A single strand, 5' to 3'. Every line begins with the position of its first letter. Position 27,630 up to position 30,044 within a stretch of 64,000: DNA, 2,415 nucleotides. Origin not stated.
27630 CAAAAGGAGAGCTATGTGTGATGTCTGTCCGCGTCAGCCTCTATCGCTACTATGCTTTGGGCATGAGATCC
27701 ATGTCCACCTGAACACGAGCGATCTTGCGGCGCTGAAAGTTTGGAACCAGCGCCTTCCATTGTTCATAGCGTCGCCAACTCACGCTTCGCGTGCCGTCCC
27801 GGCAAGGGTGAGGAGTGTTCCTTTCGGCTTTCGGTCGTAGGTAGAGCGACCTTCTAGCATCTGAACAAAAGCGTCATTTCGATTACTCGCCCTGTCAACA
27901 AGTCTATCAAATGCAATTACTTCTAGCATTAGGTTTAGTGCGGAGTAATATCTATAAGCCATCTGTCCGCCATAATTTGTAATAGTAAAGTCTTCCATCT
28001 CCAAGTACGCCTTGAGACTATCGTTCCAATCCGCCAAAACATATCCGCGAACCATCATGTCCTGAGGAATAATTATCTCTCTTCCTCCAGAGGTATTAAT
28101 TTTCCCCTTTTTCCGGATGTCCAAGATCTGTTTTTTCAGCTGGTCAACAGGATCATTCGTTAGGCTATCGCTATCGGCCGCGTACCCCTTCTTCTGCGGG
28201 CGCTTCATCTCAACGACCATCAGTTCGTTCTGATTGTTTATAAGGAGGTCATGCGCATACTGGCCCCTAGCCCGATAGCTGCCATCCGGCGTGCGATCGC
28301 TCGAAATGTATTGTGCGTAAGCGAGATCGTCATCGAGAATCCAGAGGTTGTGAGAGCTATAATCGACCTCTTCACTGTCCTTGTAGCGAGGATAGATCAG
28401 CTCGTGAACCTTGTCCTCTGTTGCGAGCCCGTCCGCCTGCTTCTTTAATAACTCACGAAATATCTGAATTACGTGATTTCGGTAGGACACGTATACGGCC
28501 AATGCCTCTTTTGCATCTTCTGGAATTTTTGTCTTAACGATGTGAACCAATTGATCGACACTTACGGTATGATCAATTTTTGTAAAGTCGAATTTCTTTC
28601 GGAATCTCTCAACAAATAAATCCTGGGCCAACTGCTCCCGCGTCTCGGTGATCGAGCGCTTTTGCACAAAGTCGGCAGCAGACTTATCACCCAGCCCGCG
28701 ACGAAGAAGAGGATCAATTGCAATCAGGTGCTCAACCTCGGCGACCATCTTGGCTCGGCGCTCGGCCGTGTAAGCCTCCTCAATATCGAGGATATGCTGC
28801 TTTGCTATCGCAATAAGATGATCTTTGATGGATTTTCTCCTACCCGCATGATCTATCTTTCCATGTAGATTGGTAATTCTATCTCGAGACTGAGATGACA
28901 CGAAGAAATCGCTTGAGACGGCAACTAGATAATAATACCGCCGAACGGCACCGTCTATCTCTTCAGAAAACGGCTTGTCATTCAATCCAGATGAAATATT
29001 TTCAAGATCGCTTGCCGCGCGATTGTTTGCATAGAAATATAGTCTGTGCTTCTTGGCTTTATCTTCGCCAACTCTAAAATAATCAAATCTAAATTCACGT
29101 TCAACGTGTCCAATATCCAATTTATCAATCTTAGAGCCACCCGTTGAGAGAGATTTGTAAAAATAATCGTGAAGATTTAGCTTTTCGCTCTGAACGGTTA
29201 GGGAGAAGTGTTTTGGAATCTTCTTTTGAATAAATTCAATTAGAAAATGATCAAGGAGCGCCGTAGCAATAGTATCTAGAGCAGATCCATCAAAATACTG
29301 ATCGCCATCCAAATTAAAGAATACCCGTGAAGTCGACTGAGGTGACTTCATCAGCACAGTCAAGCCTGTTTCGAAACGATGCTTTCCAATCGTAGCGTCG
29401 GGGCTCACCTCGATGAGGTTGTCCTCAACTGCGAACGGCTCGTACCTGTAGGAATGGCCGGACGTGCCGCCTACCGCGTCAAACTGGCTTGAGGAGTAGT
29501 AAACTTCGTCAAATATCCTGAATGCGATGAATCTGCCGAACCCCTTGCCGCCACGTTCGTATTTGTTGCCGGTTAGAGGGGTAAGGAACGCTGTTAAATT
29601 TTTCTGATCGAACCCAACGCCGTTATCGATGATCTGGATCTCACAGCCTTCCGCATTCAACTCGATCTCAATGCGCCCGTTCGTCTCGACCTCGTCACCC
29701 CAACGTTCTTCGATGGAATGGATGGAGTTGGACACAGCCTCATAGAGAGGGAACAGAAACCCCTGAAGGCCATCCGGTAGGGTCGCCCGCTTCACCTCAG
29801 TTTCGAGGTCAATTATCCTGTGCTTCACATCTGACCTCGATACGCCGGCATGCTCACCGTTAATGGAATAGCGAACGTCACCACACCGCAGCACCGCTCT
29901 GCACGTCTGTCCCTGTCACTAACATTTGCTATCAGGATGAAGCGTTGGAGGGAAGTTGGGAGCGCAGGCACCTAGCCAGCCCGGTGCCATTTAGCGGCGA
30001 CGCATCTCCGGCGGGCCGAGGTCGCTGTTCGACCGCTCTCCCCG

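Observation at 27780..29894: GHKL ATPase fused to a Shedu-like PD-(D/E)xK nuclease: candidate undescribed defence gene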

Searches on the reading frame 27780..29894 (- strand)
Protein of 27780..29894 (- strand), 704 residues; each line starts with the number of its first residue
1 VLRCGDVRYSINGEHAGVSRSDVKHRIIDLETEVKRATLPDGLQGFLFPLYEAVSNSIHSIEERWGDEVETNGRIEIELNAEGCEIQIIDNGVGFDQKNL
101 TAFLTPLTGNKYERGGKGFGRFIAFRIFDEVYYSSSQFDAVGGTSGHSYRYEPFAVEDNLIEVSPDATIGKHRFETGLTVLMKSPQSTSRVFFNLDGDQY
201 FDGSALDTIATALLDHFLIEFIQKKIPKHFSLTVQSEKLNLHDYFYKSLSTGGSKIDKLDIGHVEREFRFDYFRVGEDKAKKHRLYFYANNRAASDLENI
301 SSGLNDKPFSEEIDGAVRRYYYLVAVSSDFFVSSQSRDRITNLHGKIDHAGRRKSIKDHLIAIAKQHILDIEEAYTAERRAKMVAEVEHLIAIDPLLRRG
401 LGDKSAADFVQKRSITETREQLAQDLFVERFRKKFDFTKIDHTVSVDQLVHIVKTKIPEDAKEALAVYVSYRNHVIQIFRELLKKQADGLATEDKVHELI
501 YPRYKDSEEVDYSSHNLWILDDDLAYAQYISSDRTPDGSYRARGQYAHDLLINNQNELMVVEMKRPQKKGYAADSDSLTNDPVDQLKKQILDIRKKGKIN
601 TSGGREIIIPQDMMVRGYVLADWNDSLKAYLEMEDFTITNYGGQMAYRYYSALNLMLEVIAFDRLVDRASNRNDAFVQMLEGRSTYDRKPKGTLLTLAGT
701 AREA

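Call 7: search_protein_families(library=pfam, proteins=[window:27780-29894:-], max_evalue=0.1)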
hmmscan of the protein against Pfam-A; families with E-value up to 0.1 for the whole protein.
window:27780-29894:- (704 aa): 3 families
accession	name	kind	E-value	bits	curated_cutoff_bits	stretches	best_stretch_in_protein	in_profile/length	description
PF02518.31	HATPase_c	-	7.1e-06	26.9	26.4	1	51-128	11-84/111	Histidine kinase-, DNA gyrase B-, and HSP90-like ATPase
PF13589.12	HATPase_c_3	-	0.0079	16.7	25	1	52-125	9-81/137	Histidine kinase-, DNA gyrase B-, and HSP90-like ATPase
PF13581.12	HATPase_c_2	-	0.02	15.4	27.4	1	51-135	37-116/127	Histidine kinase-like ATPase domain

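Call 8: search_protein_families(library=padloc, proteins=[window:27780-29894:-], max_evalue=0.1)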
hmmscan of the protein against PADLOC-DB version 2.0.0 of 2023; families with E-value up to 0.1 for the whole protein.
window:27780-29894:- (704 aa): 1 family
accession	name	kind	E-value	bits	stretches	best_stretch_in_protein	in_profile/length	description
PDLC01688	DUF3644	-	0.038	12.1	1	435-486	69-120/149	DUF3644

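Call 9: search_protein_families(library=ncbifam, proteins=[window:27780-29894:-], max_evalue=0.1)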
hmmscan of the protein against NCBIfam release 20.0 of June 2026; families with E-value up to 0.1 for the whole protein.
window:27780-29894:- (704 aa): 7 families
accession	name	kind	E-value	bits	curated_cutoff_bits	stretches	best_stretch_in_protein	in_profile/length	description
TIGR01925.2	spIIAB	equivalog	0.0087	16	135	1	51-132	43-119/137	anti-sigma F factor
NF010683.0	PRK14083.1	equivalog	0.0089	14.5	455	1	52-106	33-88/604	HSP90 family protein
NF053867.1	SprKinKinDBac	equivalog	0.011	14.2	775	1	74-129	420-473/500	sporulation kinase KinD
NF003144.0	PRK04069.1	equivalog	0.013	14.9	145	1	52-131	49-127/161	anti-sigma B factor RsbW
NF000951.0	PRK00095.2-1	equivalog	0.04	12.6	391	1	73-112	42-81/559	DNA mismatch repair endonuclease MutL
NF008543.0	PRK11466.1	equivalog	0.079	10.7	982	0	20-127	533-636/914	TMAO reductase system sensor histidine kinase/response regulator TorS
NF008025.0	PRK10755.1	equivalog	0.093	11.4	314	0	71-128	273-330/362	two-component system sensor histidine kinase PmrB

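Call 10: find_homologous_proteins(query=window:27780-29894:-, max_evalue=0.001)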
Query window:27780-29894:- (704 aa): 272 proteins with E <= 0.001 among 8000 candidates; the best 120 are listed.
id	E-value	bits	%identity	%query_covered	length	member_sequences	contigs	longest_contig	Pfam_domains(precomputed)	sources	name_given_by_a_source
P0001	0.0e+0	1531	100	97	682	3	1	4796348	PF02518.32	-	-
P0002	0.0e+0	1236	80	96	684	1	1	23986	-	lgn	-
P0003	0.0e+0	1211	79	96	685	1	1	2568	-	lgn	-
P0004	0.0e+0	1210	79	96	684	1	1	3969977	PF02518.32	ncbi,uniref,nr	ncbi:ATP-binding protein [Rhizobium sp. CB3171]|uniref:ATP-binding protein n=1 Tax=Rhizobium sp. CB3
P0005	0.0e+0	1210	78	96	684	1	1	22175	-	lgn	-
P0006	0.0e+0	1194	78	97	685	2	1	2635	-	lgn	-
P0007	0.0e+0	1193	78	96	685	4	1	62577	-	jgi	jgi:hypothetical protein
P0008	0.0e+0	1187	78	94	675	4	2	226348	PF02518.32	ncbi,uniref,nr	ncbi:hypothetical protein GCM10007920_05100 [Ciceribacter naphthalenivorans]|uniref:ATP-binding prot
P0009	0.0e+0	1186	77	97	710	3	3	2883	-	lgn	-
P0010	0.0e+0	1183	77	96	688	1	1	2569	-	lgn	-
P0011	0.0e+0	1161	75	96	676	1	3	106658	-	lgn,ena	-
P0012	0.0e+0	1160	75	96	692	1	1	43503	-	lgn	-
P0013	0.0e+0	1159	76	96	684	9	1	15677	-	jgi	-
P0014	0.0e+0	1155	76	97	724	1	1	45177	-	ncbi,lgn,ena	-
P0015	0.0e+0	1149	75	95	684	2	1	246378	-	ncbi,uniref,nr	ncbi:ATP-binding protein [Devosia sp.]|uniref:ATP-binding protein n=1 Tax=Devosia sp. TaxID=1871048 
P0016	0.0e+0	1141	74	96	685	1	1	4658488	PF02518.32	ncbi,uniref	ncbi:ATP-binding protein [Devosia sp. CN2-171]|uniref:ATP-binding protein n=1 Tax=Devosia sp. CN2-17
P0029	0.0e+0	1108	72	95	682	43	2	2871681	-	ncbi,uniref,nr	ncbi:hypothetical protein GCM10022600_00030 [Qipengyuania pelagi]|uniref:ATP-binding protein n=1 Tax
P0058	0.0e+0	1019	66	95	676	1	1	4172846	-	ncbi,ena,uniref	ncbi:ATP-binding protein [uncultured Roseibium sp.]|uniref:ATP-binding protein n=1 Tax=uncultured Ro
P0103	2.5e-292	989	65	95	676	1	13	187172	-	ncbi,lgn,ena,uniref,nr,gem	ncbi:hypothetical protein PEPIB2_25 (plasmid) [Tritonibacter mobilis]|uniref:ATP-binding protein n=1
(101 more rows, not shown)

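Call 11: search_solved_structures(query=window:27780-29894:-, max_evalue=10, show_alignments=2)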
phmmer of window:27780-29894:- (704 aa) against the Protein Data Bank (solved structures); distinct sequences matched with E-value up to 10: 0.

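Call 15: search_solved_structures(query=A1, max_evalue=10, show_alignments=3)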
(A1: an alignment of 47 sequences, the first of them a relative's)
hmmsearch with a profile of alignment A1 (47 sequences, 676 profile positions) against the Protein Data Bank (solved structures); distinct sequences matched with E-value up to 10: 2.
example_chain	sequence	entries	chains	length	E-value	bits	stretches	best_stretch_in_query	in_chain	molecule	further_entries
9jfj_A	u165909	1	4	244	0.69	11.6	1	47-97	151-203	Sensor histidine kinase ZraS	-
3d36_A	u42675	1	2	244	1.9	10.1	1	50-114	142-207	Sporulation kinase B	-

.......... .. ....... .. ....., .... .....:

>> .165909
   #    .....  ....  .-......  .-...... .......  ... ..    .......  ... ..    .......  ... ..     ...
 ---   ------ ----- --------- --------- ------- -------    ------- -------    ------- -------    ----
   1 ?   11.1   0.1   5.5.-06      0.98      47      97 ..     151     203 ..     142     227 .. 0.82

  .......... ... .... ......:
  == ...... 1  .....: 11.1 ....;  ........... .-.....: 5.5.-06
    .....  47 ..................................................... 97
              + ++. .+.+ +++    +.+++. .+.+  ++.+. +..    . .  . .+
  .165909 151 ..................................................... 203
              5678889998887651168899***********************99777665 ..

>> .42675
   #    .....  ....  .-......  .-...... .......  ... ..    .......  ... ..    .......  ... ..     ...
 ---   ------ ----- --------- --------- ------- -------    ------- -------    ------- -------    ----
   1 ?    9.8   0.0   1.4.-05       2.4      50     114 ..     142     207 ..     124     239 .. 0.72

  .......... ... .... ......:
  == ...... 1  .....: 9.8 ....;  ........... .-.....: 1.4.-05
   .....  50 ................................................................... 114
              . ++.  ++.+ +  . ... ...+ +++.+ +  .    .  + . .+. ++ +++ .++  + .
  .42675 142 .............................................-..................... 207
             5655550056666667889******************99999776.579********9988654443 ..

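Call 16: search_protein_families(library=phrogs, proteins=[window:27780-29828:-], max_evalue=0.1)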
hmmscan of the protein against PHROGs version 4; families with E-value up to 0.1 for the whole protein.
window:27780-29828:- (682 aa): 1 family
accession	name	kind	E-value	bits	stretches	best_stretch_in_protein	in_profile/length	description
phrog_12026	-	unknown function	0.082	14.4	0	382-463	21-104/106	-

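Call 17: find_encoding_contigs(protein=P0004, flank=10000, max_places=2)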
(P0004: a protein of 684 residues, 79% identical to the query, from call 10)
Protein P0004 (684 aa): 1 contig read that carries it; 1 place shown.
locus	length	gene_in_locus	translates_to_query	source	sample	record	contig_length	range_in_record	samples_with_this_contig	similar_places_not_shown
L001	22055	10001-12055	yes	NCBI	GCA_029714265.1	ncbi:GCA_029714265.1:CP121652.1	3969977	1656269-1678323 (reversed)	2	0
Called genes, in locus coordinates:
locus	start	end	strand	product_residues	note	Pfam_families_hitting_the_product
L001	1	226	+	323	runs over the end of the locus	PF00892:EamA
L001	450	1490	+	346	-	PF01207:Dus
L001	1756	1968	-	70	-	PF00313:CSD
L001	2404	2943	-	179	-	PF13238:AAA_18 (faint)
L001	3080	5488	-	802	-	PF09137:Glucodextran_N, PF00723:Glyco_hydro_15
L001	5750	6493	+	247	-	-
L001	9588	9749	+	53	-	-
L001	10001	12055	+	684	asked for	PF02518:HATPase_c (faint)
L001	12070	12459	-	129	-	-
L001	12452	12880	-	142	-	PF03960:ArsC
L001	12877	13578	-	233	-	PF00230:MIP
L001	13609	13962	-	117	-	PF01022:HTH_5, PF12802:MarR_2 (weak), PF12840:HTH_20, PF08279:HTH_11 (weak)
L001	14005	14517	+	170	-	PF20001:DUF6428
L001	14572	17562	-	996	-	PF00270:DEAD (weak), PF04851:ResIII, PF17757:UvrB_inter, PF27431:UvrB_3rd, PF00271:Helicase_C, PF12344:UvrB, PF02151:UVR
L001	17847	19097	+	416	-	PF00083:Sugar_tr, PF07690:MFS_1, PF12832:MFS_1_like (faint), PF00083:Sugar_tr, PF07690:MFS_1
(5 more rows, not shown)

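Call 18: find_encoding_contigs(protein=P0016, flank=10000, max_places=2)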
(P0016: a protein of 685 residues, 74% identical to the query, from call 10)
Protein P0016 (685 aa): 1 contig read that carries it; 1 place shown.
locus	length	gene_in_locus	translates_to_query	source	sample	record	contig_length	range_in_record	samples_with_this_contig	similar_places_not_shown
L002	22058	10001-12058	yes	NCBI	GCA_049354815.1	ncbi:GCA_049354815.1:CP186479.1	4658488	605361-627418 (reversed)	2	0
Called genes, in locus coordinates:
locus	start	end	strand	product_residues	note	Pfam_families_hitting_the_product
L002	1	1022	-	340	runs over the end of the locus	PF00296:Bac_luciferase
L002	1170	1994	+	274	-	PF00149:Metallophos, PF12850:Metallophos_2 (faint)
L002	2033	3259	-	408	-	PF07690:MFS_1, PF06779:MFS_4, PF12832:MFS_1_like, PF07690:MFS_1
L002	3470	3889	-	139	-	PF00903:Glyoxalase, PF06983:3-dmu-9_3-mt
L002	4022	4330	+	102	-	PF08922:DUF1905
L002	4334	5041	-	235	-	PF04752:ChaC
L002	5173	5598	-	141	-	PF04828:GFA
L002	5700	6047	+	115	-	PF01022:HTH_5, PF12840:HTH_20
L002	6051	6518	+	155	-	PF10604:Polyketide_cyc2, PF08327:AHSA1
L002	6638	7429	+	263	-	PF00561:Abhydrolase_1, PF12146:Hydrolase_4, PF12697:Abhydrolase_6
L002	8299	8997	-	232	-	-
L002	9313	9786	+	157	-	-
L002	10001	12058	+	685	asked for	PF02518:HATPase_c (faint)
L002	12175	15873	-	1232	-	PF08471:Ribonuc_red_2_N, PF02867:Ribonuc_red_lgC, PF12637:TSCPD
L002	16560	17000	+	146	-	PF05071:NDUFA12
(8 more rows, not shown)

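Call 19: find_encoding_contigs(protein=P0029, flank=10000, max_places=2)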
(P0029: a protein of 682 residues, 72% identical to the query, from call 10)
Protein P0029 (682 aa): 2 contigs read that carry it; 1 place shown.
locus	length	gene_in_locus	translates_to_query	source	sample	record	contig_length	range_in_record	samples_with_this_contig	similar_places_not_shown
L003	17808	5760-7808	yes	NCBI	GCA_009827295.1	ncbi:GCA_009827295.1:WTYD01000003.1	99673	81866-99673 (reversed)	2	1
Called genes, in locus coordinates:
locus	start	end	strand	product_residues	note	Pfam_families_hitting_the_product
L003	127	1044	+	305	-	PF13495:Phage_int_SAM_4, PF02899:Phage_int_SAM_1 (weak), PF00589:Phage_integrase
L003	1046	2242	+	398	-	PF14319:Zn_Tnp_IS91, PF04986:Y2_Tnp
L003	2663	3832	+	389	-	PF12686:DUF3800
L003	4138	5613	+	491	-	-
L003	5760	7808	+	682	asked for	-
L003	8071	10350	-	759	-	PF05610:DUF779, PF16177:ACAS_N, PF00501:AMP-binding, PF13193:AMP-binding_C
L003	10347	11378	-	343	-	PF08240:ADH_N, PF00107:ADH_zinc_N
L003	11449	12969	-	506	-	PF00171:Aldedh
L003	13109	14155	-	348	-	PF26965:MimR_N, PF01590:GAF, PF02954:HTH_8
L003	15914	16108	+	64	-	PF22284:DUF6961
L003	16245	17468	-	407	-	PF13356:Arm-DNA-bind_3, PF22022:Phage_int_M, PF00589:Phage_integrase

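Call 21: find_encoding_contigs(protein=P0103, flank=10000, max_places=3)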
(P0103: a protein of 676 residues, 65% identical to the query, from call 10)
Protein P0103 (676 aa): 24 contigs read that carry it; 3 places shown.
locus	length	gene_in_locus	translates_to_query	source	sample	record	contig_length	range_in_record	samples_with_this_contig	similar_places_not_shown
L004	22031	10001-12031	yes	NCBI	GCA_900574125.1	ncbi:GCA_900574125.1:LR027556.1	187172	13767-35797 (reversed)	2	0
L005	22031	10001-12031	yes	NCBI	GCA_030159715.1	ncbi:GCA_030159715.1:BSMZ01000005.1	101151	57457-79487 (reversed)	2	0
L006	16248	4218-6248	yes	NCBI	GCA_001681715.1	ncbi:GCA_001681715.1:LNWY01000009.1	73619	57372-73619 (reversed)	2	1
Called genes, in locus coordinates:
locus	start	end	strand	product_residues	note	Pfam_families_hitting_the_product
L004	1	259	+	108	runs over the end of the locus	PF02694:UPF0060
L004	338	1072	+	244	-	PF02683:DsbD_TM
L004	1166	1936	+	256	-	PF01841:Transglut_core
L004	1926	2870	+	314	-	PF01545:Cation_efflux, PF16916:ZT_dimer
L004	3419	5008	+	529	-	PF00665:rve (faint), PF22483:Mu-transpos_C_2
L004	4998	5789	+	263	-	PF01695:IstB_IS21, PF00308:Bac_DnaA (weak), PF02562:PhoH (faint)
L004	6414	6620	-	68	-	-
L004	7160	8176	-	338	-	PF20586:DUF6788, PF12281:NTP_transf_8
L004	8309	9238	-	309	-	PF10686:YAcAr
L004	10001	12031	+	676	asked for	-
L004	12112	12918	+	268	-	PF14355:Abi_C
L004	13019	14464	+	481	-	PF05598:DUF772, PF01609:DDE_Tnp_1, PF13751:DDE_Tnp_1_6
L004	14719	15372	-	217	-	PF01694:Rhomboid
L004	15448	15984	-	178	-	-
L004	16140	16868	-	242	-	PF05284:DUF736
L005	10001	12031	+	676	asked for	-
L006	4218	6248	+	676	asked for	-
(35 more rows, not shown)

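Call 22: find_encoding_contigs(protein=P0058, flank=10000, max_places=2)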
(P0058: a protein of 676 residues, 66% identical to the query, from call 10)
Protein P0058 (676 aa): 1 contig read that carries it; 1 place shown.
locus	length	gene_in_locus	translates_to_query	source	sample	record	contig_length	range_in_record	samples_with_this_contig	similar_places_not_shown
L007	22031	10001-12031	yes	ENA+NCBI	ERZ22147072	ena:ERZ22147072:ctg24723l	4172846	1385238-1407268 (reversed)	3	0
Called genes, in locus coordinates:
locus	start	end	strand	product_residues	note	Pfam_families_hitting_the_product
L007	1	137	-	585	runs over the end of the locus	PF13231:PMT_2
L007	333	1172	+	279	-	PF00149:Metallophos, PF12850:Metallophos_2 (faint)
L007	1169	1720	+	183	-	PF00188:CAP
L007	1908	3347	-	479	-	PF02624:YcaO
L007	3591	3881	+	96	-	-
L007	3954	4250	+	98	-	-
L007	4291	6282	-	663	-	PF14559:TPR_19 (faint), PF13428:TPR_14 (faint), PF03704:BTAD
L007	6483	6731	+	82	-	-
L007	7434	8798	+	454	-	PF13701:DDE_Tnp_1_4, PF01609:DDE_Tnp_1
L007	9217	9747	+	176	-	-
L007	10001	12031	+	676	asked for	-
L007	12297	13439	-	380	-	-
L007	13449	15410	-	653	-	-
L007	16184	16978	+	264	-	-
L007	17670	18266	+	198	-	-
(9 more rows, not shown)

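Call 23: predict_structure(alignment_id=A1)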
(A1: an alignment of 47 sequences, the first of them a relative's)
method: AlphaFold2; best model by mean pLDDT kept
length: 682 residues; sequences in the alignment: 47
mean_pLDDT: 68.1   pTM: 0.50
mean pLDDT of the five models: 68.1, 66.5, 65.7, 63.7, 60.3
residues with pLDDT >= 90: 94; 70-90: 285; 50-70: 126; < 50: 177
segments of 3 or more residues with pLDDT < 50: 86-97, 313-315, 409-418, 434-505, 511-524, 543-558, 641-682
pLDDT, mean of each block of 10 residues (from residue 1): 64 70 89 89 90 95 95 84 52 48 88 87 89 82 85 94 90 80 85 83 89 91 81 85 88 79 75 66 72 79 85 61 77 84 82 71 77 66 81 61 58 48 51 45 35 36 40 37 30 36 51 42 56 67 38 43 77 73 72 73 74 69 73 72 38 40 36 36 35
secondary structure, 60 per line:
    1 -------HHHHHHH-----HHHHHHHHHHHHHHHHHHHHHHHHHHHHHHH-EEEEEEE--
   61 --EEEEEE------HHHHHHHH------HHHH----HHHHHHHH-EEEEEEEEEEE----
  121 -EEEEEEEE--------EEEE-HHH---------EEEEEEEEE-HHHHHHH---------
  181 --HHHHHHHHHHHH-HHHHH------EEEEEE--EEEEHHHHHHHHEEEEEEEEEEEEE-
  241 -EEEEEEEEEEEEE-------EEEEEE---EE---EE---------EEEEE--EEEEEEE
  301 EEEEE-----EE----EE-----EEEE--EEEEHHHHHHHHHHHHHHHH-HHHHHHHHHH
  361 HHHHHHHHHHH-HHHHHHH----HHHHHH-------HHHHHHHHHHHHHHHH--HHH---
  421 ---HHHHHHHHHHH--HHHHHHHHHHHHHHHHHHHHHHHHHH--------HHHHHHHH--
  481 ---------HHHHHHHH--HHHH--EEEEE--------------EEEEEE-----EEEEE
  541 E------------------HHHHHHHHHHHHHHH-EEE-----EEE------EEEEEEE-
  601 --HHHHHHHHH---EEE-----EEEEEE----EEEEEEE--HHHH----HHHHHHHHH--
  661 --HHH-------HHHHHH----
elements in order (helices of 4 or more, strands of 3 or more residues): H8-14 H20-50 E52-58 E63-68 H75-82 H89-92 H97-104 E106-116 E122-129 E138-141 E155-163 H165-171 H183-194 H196-200 E207-212 E215-218 H219-226 E227-239 E242-254 E262-267 E287-291 E294-305 E324-327 E330-333 H334-349 H351-371 H373-379 H384-389 H397-412 H424-434 H437-462 H471-478 H490-497 H500-503 E506-510 E525-530 E536-541 H560-574 E576-578 E584-586 E593-599 H603-611 E615-617 E623-628 E633-639 H642-645 H650-658 H673-678
